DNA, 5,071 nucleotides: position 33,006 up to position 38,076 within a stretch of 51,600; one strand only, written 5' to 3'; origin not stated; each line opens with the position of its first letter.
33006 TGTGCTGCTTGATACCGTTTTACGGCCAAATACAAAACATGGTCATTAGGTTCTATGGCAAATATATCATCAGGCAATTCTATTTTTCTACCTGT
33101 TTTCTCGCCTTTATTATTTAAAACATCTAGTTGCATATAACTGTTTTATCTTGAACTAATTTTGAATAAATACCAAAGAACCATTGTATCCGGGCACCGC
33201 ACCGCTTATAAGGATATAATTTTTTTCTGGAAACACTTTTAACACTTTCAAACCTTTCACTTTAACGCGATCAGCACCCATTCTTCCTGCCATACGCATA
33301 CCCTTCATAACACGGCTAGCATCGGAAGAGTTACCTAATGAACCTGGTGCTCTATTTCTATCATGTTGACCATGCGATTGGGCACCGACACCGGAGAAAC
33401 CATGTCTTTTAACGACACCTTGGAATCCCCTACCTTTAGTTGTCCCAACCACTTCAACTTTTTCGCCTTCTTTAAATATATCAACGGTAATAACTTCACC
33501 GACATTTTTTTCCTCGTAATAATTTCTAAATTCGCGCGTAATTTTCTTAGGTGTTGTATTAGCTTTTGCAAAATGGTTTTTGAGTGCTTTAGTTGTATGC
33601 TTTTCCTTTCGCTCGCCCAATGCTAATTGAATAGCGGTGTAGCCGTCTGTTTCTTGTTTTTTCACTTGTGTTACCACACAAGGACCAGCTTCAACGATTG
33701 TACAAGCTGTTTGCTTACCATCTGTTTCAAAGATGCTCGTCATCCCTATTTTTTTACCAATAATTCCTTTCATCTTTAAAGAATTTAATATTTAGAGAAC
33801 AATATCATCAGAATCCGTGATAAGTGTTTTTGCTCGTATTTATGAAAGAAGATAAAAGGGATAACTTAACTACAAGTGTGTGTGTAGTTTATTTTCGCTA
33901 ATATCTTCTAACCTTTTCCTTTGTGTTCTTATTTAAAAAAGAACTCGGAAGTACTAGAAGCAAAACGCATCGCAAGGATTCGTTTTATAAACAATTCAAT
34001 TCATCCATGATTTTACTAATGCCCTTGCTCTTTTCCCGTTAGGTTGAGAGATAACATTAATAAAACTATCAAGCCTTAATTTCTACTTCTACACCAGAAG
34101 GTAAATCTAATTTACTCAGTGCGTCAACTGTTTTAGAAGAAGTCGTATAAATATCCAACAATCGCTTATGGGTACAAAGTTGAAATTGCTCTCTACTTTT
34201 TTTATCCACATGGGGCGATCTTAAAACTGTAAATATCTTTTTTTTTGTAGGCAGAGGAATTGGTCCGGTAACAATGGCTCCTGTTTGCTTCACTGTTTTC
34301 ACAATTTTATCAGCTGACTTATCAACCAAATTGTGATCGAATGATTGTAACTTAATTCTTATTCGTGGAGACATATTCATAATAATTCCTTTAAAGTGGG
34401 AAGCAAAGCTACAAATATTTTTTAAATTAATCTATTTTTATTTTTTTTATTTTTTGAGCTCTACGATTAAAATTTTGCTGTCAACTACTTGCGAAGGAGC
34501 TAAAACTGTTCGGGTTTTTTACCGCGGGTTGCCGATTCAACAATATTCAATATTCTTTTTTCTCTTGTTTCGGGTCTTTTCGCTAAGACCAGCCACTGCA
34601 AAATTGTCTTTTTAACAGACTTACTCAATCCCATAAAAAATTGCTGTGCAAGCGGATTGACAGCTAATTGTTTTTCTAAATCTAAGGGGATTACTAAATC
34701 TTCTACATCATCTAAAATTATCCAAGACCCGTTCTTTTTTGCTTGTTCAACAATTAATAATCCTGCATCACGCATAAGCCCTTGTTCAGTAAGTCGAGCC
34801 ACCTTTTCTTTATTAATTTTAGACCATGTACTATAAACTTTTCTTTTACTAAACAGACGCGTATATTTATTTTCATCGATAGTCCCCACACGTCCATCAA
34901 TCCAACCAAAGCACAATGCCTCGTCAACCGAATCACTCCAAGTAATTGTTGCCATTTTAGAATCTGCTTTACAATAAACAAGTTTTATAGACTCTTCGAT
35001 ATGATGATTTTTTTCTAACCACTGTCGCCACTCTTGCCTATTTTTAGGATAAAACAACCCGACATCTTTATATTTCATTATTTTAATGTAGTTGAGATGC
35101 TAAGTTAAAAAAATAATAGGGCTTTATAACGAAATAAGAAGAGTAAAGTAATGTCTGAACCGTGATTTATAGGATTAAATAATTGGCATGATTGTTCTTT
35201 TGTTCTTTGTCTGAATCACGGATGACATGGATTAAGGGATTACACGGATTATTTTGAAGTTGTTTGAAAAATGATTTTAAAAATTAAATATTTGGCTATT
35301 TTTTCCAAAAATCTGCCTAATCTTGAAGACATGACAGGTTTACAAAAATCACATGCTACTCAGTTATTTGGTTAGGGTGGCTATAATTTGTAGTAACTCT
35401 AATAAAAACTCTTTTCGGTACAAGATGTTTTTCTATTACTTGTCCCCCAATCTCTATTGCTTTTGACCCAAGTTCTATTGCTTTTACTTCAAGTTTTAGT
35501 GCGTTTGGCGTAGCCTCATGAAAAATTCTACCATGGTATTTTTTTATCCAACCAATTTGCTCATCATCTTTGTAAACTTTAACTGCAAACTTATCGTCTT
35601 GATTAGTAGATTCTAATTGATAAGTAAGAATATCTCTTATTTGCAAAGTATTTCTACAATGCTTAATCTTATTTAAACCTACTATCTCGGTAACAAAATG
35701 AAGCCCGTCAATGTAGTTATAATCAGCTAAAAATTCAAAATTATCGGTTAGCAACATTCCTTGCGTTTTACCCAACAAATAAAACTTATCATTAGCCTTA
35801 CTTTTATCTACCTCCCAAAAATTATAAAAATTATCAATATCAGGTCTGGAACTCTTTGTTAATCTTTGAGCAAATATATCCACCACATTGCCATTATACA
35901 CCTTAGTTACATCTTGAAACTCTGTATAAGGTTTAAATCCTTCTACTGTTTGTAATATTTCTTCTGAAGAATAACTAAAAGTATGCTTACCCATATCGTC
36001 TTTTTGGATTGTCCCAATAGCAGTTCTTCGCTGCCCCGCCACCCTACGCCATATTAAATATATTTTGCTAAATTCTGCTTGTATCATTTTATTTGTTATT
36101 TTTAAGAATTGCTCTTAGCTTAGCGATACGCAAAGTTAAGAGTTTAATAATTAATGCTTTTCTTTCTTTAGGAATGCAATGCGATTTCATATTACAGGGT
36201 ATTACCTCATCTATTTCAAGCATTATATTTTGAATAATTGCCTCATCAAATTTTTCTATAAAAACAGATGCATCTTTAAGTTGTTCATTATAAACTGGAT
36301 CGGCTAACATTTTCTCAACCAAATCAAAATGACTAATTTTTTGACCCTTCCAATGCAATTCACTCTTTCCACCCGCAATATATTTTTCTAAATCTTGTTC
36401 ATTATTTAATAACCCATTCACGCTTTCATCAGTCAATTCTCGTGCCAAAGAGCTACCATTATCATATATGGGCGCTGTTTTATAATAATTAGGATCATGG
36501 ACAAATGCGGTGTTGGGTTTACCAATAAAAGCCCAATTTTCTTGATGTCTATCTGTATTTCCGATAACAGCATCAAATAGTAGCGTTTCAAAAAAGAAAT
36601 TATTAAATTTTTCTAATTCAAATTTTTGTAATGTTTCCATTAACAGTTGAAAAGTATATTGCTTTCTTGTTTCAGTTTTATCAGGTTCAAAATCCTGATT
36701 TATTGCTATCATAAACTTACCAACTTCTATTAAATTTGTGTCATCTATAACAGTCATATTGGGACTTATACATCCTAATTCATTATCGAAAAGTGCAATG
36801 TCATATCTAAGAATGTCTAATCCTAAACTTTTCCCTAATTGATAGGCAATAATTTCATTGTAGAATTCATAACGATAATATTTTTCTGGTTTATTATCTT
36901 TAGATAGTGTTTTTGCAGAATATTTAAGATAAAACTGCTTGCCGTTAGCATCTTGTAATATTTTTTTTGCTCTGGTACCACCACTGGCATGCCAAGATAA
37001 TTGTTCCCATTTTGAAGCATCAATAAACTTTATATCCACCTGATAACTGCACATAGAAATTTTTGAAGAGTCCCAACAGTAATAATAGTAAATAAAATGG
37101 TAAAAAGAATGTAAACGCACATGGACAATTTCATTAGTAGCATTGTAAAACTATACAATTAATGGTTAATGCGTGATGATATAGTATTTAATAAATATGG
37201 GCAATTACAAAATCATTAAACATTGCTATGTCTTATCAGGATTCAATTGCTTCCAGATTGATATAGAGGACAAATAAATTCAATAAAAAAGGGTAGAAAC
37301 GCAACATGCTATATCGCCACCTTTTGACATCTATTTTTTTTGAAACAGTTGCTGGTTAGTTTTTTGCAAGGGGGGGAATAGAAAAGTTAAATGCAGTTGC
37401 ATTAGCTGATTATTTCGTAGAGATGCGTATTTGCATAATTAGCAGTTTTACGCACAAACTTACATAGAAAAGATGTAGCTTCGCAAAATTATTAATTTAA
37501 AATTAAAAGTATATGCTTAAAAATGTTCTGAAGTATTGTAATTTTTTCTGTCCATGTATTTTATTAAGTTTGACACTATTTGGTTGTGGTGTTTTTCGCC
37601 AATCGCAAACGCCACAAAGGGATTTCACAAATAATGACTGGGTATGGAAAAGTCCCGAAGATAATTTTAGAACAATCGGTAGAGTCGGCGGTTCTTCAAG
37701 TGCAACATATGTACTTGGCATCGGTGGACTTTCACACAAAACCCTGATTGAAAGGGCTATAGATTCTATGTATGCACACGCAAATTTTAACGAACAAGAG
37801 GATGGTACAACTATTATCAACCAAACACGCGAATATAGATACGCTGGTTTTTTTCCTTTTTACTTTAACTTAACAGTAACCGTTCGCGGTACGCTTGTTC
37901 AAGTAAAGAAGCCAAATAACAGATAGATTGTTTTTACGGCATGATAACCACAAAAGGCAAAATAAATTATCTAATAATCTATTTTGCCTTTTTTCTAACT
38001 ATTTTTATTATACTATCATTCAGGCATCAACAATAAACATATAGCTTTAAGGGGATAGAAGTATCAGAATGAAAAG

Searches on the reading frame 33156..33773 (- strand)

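Call 19: search_protein_families(library=pfam, proteins=[window:33156-33773:-], max_evalue=0.01)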
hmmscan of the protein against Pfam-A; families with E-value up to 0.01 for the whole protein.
window:33156-33773:- (205 aa): 1 family
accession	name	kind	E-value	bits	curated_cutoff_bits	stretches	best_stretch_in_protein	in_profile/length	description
PF00297.29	Ribosomal_L3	-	7.6e-12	45.3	22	1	94-179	206-287/369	Ribosomal protein L3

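Call 20: search_protein_families(library=padloc, proteins=[window:33156-33773:-], max_evalue=0.001)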
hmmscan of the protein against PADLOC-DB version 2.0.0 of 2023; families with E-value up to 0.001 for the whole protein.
window:33156-33773:- (205 aa): 0 families

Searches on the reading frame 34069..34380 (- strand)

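Call 19: search_protein_families(library=pfam, proteins=[window:34069-34380:-], max_evalue=0.01)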
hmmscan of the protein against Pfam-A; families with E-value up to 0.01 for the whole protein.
window:34069-34380:- (103 aa): 1 family
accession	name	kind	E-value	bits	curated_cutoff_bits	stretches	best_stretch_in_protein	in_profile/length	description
PF00338.27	Ribosomal_S10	-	1.1e-36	125.4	21.2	1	8-102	1-98/98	Ribosomal protein S10p/S20e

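Call 20: search_protein_families(library=padloc, proteins=[window:34069-34380:-], max_evalue=0.001)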
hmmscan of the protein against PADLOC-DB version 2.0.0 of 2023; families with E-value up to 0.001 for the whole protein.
window:34069-34380:- (103 aa): 0 families

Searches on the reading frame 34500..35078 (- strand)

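Call 19: search_protein_families(library=pfam, proteins=[window:34500-35078:-], max_evalue=0.01)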
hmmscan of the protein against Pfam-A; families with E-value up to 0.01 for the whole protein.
window:34500-35078:- (192 aa): 2 families
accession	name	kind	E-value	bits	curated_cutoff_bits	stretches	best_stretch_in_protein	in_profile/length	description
PF13376.11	OmdA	-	3.8e-18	65.6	25.6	1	128-186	2-60/60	Bacteriocin-protection, YdeI or OmpD-Associated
PF23775.1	Beta-prop_RIG_2nd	-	0.00047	20.1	80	1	30-83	30-85/278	RIG second beta-propeller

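Call 20: search_protein_families(library=padloc, proteins=[window:34500-35078:-], max_evalue=0.001)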
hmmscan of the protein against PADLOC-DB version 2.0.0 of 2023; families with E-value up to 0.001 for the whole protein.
window:34500-35078:- (192 aa): 0 families

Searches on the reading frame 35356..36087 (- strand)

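Call 19: search_protein_families(library=pfam, proteins=[window:35356-36087:-], max_evalue=0.01)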
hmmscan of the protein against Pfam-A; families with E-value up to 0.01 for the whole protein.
window:35356-36087:- (243 aa): 1 family
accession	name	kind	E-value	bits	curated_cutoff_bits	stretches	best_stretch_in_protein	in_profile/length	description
PF08797.16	HIRAN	-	7.4e-06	26.1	24.7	1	131-189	4-62/96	HIRAN domain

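Call 20: search_protein_families(library=padloc, proteins=[window:35356-36087:-], max_evalue=0.001)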
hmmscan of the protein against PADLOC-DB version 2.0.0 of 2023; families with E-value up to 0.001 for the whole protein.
window:35356-36087:- (243 aa): 5 families
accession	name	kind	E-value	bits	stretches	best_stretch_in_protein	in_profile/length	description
PDLC04352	PDC-M03B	-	1.8e-27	94.5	1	7-211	6-217/250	-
PDLC04348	PDC-M03B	-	1.7e-26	91.4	1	6-205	4-212/248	-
PDLC04349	PDC-M03B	-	9.1e-25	85.6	1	7-207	8-214/232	-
PDLC04347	PDC-M03B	-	7.4e-22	76.1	1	7-204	5-208/245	-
PDLC04351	PDC-M03B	-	2.2e-08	32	1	8-191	7-198/255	-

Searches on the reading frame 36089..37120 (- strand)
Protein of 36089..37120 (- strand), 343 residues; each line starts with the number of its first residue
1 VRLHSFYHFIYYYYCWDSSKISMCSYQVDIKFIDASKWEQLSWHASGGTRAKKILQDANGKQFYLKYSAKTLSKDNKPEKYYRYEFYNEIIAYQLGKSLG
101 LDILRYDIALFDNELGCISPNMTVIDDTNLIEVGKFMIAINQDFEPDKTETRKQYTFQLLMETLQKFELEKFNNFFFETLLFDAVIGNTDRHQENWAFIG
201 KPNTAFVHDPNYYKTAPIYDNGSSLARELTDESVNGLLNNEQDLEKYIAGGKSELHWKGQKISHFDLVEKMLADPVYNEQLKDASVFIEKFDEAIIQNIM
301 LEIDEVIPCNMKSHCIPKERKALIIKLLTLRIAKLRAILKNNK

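Call 19: search_protein_families(library=pfam, proteins=[window:36089-37120:-], max_evalue=0.01)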
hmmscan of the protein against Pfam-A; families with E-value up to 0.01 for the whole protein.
window:36089-37120:- (343 aa): 1 family
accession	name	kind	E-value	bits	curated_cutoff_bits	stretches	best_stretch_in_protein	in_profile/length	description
PF07804.18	HipA_C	-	3.1e-09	37.3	30.5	1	46-235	3-175/213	HipA-like C-terminal domain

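Call 20: search_protein_families(library=padloc, proteins=[window:36089-37120:-], max_evalue=0.001)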
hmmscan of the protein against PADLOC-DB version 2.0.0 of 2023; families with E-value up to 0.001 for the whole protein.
window:36089-37120:- (343 aa): 9 families
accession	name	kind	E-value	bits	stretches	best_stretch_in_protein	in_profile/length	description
PDLC04340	PDC-M03A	-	1.4e-50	170.4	1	32-341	3-278/280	-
PDLC04339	PDC-M03A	-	5e-34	116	1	34-341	4-290/293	-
PDLC04342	PDC-M03A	-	1.4e-32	111.4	1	30-272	4-241/299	-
PDLC04344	PDC-M03A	-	7.5e-31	105.7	1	48-307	22-278/305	-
PDLC04345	PDC-M03A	-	1.7e-21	74.8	1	48-315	19-283/302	-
PDLC04343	PDC-M03A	-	6.1e-14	49.8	1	82-234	116-268/370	-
PDLC04338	PDC-M03A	-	8.7e-11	39.4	1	20-313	99-386/428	-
PDLC04341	PDC-M03A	-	9.9e-09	33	1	175-233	148-201/294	-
PDLC04337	PDC-M03A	-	1.2e-06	26.3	1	174-233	88-141/250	-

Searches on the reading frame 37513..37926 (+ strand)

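Call 19: search_protein_families(library=pfam, proteins=[window:37513-37926:+], max_evalue=0.01)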
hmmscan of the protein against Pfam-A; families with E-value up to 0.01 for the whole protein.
window:37513-37926:+ (137 aa): 1 family
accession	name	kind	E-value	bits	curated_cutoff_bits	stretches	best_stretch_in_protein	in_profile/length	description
PF20205.3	DUF6567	-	3.1e-20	72.7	27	1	14-130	9-120/123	Family of unknown function (DUF6567)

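Call 20: search_protein_families(library=padloc, proteins=[window:37513-37926:+], max_evalue=0.001)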
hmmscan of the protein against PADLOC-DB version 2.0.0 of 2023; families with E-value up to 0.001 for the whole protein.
window:37513-37926:+ (137 aa): 0 families
